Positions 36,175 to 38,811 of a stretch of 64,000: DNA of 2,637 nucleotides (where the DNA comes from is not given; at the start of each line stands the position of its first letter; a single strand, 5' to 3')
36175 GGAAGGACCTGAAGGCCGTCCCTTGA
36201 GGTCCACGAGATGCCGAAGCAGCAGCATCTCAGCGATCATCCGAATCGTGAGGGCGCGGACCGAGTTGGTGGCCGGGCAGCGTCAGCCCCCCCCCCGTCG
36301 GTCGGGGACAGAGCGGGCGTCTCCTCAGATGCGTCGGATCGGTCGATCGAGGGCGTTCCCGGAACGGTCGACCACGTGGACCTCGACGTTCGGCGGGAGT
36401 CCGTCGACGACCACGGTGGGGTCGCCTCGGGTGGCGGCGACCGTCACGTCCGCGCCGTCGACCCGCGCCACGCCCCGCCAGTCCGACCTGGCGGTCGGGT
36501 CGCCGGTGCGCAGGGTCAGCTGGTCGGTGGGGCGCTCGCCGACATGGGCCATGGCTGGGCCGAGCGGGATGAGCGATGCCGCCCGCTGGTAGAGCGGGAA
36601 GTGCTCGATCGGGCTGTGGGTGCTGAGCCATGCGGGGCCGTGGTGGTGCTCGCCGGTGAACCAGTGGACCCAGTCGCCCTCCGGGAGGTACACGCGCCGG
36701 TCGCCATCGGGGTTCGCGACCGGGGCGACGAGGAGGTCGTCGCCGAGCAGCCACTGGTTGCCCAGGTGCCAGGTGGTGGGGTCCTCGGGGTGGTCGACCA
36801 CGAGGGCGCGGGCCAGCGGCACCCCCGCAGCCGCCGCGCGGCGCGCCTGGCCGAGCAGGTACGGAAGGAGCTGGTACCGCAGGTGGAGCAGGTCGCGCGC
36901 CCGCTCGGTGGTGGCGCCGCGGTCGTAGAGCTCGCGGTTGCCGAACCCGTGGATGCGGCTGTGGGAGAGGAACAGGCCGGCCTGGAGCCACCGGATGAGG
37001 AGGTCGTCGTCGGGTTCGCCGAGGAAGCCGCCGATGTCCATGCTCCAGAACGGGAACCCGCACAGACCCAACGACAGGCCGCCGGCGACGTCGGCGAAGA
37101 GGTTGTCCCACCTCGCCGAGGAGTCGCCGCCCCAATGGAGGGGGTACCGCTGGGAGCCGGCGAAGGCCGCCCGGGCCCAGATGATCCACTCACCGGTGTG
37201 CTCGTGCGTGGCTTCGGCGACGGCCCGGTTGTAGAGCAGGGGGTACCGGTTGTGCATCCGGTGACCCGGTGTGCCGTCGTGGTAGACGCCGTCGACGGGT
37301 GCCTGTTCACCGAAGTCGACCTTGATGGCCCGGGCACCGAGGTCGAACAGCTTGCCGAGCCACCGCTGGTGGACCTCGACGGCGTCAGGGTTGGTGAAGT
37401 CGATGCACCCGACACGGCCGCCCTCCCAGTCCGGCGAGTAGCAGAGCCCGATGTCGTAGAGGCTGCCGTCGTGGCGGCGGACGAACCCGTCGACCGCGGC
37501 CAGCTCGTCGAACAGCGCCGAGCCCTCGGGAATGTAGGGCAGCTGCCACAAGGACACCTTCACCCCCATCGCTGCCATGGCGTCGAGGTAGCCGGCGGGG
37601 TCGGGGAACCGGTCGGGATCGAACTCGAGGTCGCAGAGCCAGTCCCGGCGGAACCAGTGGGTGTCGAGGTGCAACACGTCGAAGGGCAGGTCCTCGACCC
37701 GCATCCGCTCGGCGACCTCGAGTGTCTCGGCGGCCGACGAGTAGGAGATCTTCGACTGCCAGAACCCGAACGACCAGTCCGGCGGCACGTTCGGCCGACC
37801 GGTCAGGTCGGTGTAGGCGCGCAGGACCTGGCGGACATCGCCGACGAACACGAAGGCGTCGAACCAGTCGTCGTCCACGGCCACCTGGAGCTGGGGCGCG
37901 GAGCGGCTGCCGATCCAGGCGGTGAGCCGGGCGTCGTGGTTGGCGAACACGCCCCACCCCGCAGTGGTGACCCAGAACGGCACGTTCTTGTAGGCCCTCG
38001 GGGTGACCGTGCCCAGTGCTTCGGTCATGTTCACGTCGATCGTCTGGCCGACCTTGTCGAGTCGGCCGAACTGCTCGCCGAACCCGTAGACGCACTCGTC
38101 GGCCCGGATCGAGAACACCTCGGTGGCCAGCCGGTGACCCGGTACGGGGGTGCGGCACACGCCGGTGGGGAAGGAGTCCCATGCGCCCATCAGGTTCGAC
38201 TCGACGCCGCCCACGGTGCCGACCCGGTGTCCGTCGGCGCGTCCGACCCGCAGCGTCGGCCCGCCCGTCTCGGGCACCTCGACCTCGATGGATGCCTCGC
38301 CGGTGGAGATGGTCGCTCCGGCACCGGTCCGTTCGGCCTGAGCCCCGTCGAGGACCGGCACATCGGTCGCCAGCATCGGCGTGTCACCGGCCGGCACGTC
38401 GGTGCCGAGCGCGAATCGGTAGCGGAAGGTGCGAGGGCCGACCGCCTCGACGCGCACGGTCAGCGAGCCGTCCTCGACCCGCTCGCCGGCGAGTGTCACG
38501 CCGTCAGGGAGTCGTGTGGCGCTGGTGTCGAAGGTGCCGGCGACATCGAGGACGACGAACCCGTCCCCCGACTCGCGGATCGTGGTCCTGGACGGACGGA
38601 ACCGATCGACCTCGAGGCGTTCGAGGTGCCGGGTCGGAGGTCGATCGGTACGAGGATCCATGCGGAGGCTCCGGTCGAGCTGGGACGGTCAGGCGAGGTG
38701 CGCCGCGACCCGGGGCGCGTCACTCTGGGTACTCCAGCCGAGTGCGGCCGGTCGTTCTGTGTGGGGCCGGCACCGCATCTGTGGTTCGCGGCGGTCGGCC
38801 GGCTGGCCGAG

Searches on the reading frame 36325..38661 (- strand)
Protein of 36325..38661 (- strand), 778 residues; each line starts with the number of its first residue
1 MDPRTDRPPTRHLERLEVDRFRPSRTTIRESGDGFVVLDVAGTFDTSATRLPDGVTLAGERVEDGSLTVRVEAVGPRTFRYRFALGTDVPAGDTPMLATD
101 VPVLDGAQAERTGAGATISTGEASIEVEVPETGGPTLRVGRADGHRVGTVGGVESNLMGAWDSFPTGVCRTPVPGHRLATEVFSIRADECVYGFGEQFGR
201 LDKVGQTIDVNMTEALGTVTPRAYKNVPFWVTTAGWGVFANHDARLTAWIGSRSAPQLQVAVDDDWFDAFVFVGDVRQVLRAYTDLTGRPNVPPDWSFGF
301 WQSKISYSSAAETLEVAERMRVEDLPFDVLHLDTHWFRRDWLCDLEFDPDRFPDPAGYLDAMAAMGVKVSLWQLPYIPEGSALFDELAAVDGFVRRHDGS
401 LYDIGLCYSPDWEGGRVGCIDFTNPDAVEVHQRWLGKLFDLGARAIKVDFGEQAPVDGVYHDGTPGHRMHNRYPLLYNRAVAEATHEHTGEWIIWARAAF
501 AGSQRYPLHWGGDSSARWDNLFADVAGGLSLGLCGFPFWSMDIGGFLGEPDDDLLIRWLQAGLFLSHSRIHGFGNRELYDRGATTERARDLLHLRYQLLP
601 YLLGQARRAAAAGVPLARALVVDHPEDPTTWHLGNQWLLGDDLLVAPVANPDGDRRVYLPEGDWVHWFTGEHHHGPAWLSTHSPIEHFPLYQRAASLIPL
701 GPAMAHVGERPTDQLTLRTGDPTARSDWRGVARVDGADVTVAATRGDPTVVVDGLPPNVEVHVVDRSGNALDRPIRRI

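Call 15: find_encoding_contigs(protein=window:36325-38661:-, flank=10000, max_places=6)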
Protein window:36325-38661:- (778 aa): no gene with exactly this product is on record in the collection.

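Call 61: search_protein_families(library=pfam, proteins=[window:36325-38661:-], max_evalue=0.0001)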
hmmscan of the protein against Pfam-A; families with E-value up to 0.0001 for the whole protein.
window:36325-38661:- (778 aa): 3 families
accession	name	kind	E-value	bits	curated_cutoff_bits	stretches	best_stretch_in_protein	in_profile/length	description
PF01055.32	Glyco_hydro_31_2nd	-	3.5e-82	276.8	23.5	1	290-602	1-325/328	Glycosyl hydrolases family 31 TIM-barrel domain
PF21365.3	Glyco_hydro_31_3rd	-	5.7e-22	78.4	24.4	1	613-698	1-87/87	Glycosyl hydrolase family 31 C-terminal domain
PF13802.12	Gal_mutarotas_2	-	5.6e-13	50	27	1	69-245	2-180/184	Glycosyl hydrolase 31 N-terminal galactose mutarotase-like domain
